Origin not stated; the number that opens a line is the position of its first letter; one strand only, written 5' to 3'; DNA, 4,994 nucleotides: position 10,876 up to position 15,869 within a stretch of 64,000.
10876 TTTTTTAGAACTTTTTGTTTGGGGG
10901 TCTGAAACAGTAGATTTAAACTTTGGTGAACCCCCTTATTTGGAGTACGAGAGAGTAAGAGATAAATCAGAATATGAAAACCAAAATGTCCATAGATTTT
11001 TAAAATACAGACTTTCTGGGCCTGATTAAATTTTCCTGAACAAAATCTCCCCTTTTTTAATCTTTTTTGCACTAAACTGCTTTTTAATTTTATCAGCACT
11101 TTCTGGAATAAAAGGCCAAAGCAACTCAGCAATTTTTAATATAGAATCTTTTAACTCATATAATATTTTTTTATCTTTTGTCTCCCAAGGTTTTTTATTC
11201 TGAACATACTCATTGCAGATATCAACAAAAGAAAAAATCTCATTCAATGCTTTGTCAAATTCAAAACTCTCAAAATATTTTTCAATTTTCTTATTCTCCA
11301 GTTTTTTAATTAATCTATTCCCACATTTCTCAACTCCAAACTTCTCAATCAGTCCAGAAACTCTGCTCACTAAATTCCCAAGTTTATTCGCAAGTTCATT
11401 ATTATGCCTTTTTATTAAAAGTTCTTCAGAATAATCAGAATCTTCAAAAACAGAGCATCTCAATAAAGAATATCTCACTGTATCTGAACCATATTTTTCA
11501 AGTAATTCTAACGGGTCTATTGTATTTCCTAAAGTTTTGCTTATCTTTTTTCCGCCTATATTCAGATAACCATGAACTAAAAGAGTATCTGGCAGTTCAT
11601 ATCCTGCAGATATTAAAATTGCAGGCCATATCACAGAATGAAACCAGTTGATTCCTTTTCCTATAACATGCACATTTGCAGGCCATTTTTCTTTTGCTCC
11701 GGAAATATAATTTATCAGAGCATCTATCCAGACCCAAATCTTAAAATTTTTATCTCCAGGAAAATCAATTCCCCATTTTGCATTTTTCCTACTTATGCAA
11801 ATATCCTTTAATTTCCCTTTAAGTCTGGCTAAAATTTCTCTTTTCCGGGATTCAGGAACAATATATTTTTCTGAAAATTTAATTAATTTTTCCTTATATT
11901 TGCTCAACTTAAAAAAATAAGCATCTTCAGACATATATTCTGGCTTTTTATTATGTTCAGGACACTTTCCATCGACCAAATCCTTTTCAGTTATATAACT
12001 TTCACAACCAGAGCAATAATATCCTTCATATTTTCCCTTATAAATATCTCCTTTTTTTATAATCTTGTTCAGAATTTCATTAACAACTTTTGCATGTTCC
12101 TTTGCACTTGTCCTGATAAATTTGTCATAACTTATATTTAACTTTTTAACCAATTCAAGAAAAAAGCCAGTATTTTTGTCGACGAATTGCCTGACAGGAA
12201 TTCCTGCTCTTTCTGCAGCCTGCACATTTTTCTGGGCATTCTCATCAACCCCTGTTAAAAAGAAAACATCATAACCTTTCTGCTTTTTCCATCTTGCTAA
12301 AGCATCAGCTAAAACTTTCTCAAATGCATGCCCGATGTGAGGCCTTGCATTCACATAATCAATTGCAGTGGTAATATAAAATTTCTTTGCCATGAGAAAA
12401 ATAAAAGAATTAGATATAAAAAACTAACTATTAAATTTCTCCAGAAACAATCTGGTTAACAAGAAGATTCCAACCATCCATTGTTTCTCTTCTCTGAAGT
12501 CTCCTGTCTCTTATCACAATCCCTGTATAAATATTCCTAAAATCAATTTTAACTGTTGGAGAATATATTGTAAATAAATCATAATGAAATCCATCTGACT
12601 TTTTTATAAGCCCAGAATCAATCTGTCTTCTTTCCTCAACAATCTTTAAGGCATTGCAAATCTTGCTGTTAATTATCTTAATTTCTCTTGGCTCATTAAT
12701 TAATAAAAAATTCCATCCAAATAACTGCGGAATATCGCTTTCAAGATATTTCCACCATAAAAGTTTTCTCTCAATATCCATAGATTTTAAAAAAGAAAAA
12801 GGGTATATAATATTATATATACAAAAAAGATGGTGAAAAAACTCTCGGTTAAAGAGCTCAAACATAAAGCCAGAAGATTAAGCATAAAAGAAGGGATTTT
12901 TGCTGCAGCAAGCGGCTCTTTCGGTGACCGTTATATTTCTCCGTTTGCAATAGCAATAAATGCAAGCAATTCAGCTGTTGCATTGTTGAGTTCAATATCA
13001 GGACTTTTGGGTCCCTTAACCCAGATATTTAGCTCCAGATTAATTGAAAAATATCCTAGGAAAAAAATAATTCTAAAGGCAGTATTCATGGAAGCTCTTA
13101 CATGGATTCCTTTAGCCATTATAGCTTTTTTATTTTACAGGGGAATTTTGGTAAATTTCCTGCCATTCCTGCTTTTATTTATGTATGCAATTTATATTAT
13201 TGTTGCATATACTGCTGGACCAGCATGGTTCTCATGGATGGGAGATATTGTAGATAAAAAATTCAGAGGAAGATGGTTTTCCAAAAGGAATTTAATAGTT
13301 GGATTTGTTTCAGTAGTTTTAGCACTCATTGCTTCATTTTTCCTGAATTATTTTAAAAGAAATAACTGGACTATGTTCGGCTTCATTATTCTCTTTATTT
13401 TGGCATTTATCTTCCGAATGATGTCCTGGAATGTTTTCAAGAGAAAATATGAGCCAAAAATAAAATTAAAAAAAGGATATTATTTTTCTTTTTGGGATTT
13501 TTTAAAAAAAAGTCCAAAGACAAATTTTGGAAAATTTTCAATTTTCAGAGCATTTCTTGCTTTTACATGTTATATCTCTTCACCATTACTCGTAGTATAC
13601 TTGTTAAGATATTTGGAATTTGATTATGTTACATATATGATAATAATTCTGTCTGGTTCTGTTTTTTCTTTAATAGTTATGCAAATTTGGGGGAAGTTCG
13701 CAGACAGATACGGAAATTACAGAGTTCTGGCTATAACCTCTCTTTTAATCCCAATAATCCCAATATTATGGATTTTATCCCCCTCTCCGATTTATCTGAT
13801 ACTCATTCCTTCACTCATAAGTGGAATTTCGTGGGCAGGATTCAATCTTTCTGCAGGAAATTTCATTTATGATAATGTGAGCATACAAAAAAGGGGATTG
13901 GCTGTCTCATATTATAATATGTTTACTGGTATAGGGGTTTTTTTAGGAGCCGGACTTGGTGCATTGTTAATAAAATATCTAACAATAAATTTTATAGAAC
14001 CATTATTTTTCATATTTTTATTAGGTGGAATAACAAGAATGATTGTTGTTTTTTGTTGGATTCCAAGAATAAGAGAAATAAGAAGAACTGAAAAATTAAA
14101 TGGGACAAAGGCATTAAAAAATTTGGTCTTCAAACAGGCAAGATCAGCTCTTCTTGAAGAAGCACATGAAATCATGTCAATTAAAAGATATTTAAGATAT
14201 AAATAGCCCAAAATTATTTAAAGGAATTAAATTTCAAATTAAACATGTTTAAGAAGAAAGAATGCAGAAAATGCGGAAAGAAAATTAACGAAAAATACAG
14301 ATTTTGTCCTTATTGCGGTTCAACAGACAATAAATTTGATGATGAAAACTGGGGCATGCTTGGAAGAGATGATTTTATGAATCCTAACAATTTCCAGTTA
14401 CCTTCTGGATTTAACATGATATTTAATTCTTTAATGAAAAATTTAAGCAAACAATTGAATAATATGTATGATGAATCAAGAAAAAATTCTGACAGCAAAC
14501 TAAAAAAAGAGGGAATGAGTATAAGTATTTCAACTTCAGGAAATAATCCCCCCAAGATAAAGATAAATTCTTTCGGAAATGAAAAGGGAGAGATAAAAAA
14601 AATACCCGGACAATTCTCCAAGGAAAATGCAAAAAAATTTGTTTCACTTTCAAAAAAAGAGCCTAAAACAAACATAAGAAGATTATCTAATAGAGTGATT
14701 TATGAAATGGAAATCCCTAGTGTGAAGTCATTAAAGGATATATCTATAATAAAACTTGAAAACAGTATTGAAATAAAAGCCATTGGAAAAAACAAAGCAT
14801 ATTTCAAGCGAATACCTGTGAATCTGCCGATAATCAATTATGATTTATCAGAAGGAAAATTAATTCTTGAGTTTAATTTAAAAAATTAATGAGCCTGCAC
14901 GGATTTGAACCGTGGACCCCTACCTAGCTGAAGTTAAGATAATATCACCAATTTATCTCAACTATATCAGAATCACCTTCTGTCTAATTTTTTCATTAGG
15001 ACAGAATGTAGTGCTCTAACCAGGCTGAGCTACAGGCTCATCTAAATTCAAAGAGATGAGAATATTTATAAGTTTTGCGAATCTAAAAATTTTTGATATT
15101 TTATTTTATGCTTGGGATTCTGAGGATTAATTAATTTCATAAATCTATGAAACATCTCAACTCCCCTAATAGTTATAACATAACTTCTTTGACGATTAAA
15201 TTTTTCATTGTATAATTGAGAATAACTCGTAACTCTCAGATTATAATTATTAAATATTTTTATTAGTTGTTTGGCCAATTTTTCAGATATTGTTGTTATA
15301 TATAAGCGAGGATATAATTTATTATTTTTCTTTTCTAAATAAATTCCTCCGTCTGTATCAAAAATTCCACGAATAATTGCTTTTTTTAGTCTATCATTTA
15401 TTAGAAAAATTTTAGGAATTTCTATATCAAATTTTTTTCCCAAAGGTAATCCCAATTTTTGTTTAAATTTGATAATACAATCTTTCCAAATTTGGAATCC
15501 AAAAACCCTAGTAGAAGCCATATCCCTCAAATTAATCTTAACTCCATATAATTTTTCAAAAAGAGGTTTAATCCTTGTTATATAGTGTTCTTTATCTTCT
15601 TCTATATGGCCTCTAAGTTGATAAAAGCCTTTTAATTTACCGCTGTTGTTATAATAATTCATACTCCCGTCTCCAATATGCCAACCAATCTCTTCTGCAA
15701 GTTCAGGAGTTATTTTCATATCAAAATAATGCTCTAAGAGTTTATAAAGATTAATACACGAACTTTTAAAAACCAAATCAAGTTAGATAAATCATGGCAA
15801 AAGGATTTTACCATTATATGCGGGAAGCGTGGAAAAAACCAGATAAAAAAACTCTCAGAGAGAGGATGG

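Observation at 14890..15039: tRNA-Ile(GAT) with two introns flanking a 7-nt anticodon micro-exon, implying ordered splicing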

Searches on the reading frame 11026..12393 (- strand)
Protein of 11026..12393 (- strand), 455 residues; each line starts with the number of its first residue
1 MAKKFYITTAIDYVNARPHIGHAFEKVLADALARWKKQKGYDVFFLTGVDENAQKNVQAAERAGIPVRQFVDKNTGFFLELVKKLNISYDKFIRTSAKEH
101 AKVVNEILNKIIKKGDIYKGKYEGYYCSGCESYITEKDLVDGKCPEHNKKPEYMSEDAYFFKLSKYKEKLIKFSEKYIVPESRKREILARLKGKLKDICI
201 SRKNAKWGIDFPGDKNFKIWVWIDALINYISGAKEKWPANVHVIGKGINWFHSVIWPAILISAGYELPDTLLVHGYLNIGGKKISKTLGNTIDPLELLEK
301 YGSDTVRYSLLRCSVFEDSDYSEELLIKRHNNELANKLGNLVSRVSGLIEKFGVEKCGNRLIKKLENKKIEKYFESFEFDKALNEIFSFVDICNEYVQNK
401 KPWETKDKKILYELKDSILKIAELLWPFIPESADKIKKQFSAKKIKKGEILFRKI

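Call 13: search_protein_families(library=pfam, proteins=[window:11026-12393:-])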
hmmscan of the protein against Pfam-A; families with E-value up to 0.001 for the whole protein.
window:11026-12393:- (455 aa): 5 families
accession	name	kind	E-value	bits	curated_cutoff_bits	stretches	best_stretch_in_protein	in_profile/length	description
PF09334.17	tRNA-synt_1g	-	2.2e-92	310.3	20.1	2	148-345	173-390/391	tRNA synthetases class I (M)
PF00133.28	tRNA-synt_1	-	1.2e-31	110.3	22.7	2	3-212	23-244/414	tRNA synthetases class I (I, L, M and V)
PF01406.26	tRNA-synt_1e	-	4.2e-19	69.5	27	2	14-123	19-127/301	tRNA synthetases class I (C) catalytic domain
PF08264.19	Anticodon_1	-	1.2e-09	38.7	25.1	1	368-446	13-94/148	Anticodon-binding domain of tRNA ligase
PF19303.5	Anticodon_3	-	5.4e-05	23.6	23.5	1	359-444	12-105/152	Anticodon binding domain of methionyl tRNA ligase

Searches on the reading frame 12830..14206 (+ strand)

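Call 13: search_protein_families(library=pfam, proteins=[window:12830-14206:+])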
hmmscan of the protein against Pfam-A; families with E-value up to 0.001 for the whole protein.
window:12830-14206:+ (458 aa): 2 families
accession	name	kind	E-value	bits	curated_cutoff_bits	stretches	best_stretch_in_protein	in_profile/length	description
PF07690.21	MFS_1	-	3.5e-30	105.5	33.4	2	240-423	5-184/347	Major Facilitator Superfamily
PF00083.30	Sugar_tr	-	1.3e-08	34.6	22.3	1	269-409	48-191/452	Sugar (and other) transporter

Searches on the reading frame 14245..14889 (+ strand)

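Call 13: search_protein_families(library=pfam, proteins=[window:14245-14889:+])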
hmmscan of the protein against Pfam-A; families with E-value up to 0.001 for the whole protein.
window:14245-14889:+ (214 aa): 4 families
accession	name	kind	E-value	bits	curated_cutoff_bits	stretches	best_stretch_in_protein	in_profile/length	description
PF13240.11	Zn_Ribbon_1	-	3e-06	27.3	25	1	7-26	2-21/23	zinc-ribbon domain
PF17032.10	Zn_ribbon_15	-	0.00025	22.2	28.9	1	4-25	52-73/73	zinc-ribbon family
PF24460.1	DUF7575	-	0.0008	19.2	28.5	0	5-25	4-24/28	Domain of unknown function (DUF7575)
PF12773.13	DZR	-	0.00084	19.9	27.3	0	5-25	25-45/45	Double zinc ribbon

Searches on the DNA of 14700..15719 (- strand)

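Call 4: search_rna_families(source=window, start=14700, end=15250, threshold=evalue, max_evalue=1, show_alignments=3)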
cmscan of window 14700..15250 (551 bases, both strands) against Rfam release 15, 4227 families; matches with E-value up to 1: 2.
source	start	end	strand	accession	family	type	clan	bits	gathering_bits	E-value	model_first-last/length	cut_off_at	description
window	14890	15039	-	RF00005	tRNA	Gene; tRNA;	CL00001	46.4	29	8.5e-09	1-71/71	no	tRNA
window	14784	14925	+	RF02194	HPnc0260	Gene; antisense;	-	30.1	59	0.39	1-156/156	no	Bacterial antisense RNA HPnc0260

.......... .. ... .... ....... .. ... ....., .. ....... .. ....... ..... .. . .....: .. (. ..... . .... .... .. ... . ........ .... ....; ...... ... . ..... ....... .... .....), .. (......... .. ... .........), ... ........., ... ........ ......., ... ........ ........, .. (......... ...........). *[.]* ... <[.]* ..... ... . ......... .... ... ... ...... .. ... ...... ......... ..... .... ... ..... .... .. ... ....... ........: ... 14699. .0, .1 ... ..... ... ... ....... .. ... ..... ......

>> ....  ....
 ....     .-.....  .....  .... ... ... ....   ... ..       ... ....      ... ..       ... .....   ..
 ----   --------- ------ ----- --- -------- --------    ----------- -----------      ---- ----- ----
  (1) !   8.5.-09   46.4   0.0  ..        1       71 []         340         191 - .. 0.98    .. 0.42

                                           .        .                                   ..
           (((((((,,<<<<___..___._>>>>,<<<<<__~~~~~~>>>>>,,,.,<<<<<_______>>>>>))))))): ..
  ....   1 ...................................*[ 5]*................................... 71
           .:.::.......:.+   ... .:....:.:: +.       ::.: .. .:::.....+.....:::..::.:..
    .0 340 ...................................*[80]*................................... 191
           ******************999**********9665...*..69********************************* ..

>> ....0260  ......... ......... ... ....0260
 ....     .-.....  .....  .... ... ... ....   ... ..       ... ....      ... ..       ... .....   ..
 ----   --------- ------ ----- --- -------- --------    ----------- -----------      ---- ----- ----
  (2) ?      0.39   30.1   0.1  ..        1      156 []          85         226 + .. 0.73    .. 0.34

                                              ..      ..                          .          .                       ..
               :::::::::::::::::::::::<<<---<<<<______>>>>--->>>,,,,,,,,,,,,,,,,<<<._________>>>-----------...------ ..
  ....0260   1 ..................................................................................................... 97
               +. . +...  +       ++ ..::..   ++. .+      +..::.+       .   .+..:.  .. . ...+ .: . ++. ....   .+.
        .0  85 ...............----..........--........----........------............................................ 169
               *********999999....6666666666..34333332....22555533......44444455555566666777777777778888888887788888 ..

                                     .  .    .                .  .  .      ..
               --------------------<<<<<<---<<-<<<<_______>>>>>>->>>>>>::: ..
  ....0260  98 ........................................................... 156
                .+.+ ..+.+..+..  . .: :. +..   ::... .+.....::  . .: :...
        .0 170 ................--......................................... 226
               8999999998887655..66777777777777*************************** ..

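Call 59: search_rna_families(sources=[L168, L170, L172, L171, L174], threshold=gathering)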
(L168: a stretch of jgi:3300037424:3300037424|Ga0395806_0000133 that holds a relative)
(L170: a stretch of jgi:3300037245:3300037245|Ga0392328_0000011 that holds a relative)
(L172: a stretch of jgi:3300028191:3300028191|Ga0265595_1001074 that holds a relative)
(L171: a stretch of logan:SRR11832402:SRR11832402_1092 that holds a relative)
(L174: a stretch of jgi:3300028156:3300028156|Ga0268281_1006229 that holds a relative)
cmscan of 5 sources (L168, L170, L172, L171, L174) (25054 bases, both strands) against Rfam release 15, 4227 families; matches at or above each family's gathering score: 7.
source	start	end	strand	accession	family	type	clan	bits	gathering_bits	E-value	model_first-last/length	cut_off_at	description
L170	3193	3266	+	RF00005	tRNA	Gene; tRNA;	CL00001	69.3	29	1.9e-13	1-71/71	no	tRNA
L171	1139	1212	+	RF00005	tRNA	Gene; tRNA;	CL00001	69.3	29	1.9e-13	1-71/71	no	tRNA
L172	1114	1220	+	RF00005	tRNA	Gene; tRNA;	CL00001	50.1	29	3.6e-08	1-71/71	no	tRNA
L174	95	201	+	RF00005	tRNA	Gene; tRNA;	CL00001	50.1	29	3.6e-08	1-71/71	no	tRNA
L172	3193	3339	+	RF00005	tRNA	Gene; tRNA;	CL00001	46.7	29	3.1e-07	1-71/71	no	tRNA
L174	2174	2320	+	RF00005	tRNA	Gene; tRNA;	CL00001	46.7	29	3.1e-07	1-71/71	no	tRNA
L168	273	425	+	RF00005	tRNA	Gene; tRNA;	CL00001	42.5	29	4.7e-06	1-71/71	no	tRNA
